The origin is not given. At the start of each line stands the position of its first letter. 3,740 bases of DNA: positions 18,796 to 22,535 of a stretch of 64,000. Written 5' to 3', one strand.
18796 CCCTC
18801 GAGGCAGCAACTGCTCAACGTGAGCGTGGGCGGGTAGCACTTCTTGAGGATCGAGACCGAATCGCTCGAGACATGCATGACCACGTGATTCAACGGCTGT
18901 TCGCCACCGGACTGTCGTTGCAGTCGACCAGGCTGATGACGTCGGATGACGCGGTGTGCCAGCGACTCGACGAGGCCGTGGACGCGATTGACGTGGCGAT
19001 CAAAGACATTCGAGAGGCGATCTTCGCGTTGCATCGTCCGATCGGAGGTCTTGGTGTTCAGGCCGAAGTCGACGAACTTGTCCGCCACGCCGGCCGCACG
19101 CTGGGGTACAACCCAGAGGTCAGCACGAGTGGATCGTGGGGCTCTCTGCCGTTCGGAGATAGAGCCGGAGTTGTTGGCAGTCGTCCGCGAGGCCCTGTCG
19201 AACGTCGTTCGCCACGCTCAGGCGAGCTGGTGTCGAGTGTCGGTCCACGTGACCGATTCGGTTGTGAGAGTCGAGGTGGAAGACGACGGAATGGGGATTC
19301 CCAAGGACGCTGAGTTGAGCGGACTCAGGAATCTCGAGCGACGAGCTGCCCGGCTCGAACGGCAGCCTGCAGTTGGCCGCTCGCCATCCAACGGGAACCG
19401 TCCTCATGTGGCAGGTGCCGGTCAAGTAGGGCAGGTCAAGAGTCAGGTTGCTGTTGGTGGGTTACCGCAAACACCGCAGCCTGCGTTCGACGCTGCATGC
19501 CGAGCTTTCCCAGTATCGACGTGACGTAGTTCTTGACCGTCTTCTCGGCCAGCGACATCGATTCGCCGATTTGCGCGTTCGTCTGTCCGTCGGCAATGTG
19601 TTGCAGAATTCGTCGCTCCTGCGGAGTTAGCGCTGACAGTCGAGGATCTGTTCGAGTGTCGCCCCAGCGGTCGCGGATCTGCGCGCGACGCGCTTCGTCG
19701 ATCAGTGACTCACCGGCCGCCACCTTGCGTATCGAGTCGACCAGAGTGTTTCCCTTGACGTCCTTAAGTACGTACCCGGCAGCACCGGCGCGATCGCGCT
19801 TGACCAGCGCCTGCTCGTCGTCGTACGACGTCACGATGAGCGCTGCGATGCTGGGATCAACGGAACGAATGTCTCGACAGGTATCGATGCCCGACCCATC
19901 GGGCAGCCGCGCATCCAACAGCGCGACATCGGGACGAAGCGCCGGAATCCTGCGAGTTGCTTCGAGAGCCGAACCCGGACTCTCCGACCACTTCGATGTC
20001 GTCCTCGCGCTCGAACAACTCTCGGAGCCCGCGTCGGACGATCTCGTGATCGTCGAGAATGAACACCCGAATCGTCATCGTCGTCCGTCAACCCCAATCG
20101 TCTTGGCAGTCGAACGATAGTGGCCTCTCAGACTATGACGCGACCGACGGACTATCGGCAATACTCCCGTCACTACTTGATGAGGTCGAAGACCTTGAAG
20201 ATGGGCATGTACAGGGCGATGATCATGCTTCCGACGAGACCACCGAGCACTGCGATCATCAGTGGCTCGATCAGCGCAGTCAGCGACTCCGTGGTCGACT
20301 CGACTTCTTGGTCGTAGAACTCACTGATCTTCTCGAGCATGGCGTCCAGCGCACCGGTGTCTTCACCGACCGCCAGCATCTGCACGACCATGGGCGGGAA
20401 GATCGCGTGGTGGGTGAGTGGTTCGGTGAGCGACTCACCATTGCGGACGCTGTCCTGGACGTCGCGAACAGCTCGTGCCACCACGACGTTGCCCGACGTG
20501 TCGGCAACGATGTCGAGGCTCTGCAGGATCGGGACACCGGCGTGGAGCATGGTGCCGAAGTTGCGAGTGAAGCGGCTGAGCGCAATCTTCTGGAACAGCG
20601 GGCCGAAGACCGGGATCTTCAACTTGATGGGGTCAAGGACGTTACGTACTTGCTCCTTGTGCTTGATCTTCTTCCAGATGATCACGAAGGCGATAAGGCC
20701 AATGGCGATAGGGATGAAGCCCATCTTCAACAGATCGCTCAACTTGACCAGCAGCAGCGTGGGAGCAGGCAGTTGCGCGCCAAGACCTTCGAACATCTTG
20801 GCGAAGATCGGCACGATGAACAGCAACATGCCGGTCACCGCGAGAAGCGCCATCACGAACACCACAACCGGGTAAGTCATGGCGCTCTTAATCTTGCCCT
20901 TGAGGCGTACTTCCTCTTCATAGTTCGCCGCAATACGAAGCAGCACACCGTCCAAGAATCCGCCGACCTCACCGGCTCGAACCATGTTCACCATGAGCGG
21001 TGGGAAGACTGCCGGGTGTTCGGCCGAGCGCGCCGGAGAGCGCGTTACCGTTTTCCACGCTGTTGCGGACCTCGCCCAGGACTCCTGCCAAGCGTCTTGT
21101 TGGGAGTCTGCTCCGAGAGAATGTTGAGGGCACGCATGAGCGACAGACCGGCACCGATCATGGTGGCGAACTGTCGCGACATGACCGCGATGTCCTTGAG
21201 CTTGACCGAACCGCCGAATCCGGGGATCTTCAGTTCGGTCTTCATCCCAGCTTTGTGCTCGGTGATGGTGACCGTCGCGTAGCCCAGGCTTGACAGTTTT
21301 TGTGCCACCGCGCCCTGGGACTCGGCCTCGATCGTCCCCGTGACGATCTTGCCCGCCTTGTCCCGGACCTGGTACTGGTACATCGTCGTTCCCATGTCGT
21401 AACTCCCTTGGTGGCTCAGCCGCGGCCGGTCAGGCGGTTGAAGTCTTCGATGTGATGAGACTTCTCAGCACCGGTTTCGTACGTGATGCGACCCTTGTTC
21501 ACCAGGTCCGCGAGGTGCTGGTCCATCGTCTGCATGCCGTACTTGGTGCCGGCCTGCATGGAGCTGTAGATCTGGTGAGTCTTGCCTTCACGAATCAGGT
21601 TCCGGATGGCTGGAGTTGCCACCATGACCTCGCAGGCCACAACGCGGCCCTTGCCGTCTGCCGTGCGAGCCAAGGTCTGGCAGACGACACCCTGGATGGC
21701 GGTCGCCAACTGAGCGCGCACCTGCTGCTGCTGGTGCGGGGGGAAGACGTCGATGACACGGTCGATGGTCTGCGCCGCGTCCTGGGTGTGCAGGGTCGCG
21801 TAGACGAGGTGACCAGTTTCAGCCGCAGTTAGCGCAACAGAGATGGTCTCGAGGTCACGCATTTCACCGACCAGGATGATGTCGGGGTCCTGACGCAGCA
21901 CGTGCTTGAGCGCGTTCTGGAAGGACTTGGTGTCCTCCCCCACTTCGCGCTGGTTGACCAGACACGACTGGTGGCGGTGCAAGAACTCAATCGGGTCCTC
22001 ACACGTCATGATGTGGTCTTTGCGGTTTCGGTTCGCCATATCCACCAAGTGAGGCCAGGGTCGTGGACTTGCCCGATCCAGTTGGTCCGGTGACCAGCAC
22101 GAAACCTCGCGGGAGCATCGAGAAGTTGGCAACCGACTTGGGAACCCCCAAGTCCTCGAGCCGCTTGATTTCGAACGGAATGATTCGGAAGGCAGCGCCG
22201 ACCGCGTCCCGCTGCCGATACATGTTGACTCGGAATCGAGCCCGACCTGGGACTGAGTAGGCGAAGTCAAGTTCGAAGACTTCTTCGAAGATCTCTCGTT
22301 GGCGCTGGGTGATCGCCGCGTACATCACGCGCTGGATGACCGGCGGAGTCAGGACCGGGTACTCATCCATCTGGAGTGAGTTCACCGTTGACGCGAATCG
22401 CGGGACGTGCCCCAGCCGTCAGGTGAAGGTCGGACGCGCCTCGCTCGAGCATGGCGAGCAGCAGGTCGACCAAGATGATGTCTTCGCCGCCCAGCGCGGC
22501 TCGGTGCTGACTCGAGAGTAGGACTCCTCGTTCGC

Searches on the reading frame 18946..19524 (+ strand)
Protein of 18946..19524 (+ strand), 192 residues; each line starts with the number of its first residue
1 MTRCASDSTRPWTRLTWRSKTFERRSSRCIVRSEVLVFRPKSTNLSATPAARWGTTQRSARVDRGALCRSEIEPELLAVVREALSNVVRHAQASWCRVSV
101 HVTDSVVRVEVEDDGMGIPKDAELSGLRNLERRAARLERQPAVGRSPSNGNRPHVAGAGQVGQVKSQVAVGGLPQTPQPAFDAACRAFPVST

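Call 56: search_protein_families(library=pfam, proteins=[window:18946-19524:+], max_evalue=0.01)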
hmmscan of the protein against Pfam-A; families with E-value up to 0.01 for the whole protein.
window:18946-19524:+ (192 aa): 2 families
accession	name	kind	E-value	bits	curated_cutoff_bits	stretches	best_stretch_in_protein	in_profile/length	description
PF02518.31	HATPase_c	-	1.5e-08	35.5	26.4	1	74-122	4-53/111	Histidine kinase-, DNA gyrase B-, and HSP90-like ATPase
PF13581.12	HATPase_c_2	-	6e-06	26.7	27.4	1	62-123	18-83/127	Histidine kinase-like ATPase domain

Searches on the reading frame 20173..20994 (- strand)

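Call 56: search_protein_families(library=pfam, proteins=[window:20173-20994:-], max_evalue=0.01)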
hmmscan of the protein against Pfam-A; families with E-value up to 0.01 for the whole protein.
window:20173-20994:- (273 aa): 1 family
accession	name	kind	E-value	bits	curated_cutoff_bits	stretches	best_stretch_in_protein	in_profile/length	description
PF00482.28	T2SSF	-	1.2e-46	158.1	25.2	2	142-264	1-125/125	Type II secretion system (T2SS), protein F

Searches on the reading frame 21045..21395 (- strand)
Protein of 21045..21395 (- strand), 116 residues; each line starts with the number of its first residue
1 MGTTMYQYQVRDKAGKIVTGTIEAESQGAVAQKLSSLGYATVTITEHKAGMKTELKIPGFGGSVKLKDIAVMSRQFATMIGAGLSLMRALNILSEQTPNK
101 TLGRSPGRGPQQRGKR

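Call 56: search_protein_families(library=pfam, proteins=[window:21045-21395:-], max_evalue=0.01)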
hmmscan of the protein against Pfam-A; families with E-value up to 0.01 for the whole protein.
window:21045-21395:- (116 aa): 1 family
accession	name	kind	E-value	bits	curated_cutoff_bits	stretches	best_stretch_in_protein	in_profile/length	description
PF00482.28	T2SSF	-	0.00044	20.6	25.2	1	73-103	2-32/125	Type II secretion system (T2SS), protein F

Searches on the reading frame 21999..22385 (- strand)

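Call 56: search_protein_families(library=pfam, proteins=[window:21999-22385:-], max_evalue=0.01)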
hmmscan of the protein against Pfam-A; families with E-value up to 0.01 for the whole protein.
window:21999-22385:- (128 aa): 6 families
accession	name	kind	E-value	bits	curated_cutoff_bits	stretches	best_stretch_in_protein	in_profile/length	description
PF00437.27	T2SSE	-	1.3e-06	27.7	24.9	1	85-113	134-162/370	Type II/IV secretion system protein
PF13555.12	AAA_29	-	0.00026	21.1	27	1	88-110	17-39/61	P-loop containing region of AAA domain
PF13401.12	AAA_22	-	0.0023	18.7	27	1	93-113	5-25/130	AAA domain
PF13476.12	AAA_23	-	0.0039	18.3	27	1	92-112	18-38/201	AAA domain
PF13191.12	AAA_16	-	0.0056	17.6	32.6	1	94-113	25-44/167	AAA ATPase domain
PF25199.1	nSTAND_NTPase5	-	0.0066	16.7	34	1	94-111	42-59/145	Novel STAND NTPase 5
